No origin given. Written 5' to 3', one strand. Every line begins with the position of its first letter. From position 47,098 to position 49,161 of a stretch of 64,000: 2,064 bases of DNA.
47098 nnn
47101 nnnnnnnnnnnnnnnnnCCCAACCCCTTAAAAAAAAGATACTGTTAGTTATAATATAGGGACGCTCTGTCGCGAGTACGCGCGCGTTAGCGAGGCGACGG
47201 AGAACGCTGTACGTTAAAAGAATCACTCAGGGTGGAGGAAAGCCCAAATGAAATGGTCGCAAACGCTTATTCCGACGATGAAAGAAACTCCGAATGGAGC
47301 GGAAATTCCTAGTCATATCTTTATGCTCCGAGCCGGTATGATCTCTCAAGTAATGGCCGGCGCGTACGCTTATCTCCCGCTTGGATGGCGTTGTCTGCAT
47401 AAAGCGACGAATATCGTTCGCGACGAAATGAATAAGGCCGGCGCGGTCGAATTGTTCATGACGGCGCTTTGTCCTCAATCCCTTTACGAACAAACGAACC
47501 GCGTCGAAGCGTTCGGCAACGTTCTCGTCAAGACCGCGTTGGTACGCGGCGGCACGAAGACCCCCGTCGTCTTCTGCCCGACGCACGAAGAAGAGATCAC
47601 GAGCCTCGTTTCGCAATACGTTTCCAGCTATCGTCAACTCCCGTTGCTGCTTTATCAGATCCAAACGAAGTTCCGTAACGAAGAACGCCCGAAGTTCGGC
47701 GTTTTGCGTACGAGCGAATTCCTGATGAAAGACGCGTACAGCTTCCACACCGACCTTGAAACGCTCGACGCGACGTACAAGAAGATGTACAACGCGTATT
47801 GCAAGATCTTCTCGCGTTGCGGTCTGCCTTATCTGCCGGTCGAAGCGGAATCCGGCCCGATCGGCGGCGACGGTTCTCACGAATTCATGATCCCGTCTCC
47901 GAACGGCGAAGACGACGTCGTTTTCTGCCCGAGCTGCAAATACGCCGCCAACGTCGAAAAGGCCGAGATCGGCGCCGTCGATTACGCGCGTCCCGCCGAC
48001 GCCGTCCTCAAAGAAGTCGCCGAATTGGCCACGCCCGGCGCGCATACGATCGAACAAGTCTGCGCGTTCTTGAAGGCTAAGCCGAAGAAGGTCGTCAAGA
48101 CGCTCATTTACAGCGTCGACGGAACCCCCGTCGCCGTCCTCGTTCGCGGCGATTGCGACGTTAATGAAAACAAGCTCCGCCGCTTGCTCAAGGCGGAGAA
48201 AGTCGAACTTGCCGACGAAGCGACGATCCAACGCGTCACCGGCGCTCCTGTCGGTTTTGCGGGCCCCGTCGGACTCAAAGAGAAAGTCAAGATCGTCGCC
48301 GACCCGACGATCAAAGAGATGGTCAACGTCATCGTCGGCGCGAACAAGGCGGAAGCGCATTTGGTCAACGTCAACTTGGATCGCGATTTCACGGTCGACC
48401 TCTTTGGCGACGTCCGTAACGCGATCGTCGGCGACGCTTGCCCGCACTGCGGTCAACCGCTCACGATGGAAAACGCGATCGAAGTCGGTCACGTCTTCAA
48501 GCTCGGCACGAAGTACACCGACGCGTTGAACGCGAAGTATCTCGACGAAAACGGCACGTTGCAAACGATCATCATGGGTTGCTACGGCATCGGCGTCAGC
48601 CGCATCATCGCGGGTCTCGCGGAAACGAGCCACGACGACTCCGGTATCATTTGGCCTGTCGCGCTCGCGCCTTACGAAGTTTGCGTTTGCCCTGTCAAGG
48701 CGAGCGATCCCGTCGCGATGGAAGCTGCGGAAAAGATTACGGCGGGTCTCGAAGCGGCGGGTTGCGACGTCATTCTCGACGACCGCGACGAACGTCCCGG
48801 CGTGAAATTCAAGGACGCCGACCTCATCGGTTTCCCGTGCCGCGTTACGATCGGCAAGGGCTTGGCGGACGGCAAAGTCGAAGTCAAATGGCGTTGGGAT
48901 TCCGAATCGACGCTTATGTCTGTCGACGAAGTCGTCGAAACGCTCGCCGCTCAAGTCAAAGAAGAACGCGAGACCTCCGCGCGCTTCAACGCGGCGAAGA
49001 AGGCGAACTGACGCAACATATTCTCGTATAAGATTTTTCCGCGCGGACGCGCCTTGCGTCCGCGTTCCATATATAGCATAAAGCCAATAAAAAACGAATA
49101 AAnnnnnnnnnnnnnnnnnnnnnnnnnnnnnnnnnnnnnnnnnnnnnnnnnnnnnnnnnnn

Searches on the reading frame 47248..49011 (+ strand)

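Call 15: search_protein_families(library=pfam, proteins=[window:47248-49011:+], max_evalue=0.001)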
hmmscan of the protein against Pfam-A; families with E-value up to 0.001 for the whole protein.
window:47248-49011:+ (587 aa): 3 families
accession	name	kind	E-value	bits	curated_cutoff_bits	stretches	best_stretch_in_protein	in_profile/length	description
PF04073.20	tRNA_edit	-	2e-30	105.9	25.5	1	262-378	1-119/123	Aminoacyl-tRNA editing domain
PF00587.30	tRNA-synt_2b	-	2.3e-27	96.7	29.3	1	110-459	14-177/179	tRNA synthetase class II core domain (G, H, P, S and T)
PF03129.25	HGTP_anticodon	-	1.6e-19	70.3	21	1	477-568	1-93/94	Anticodon binding domain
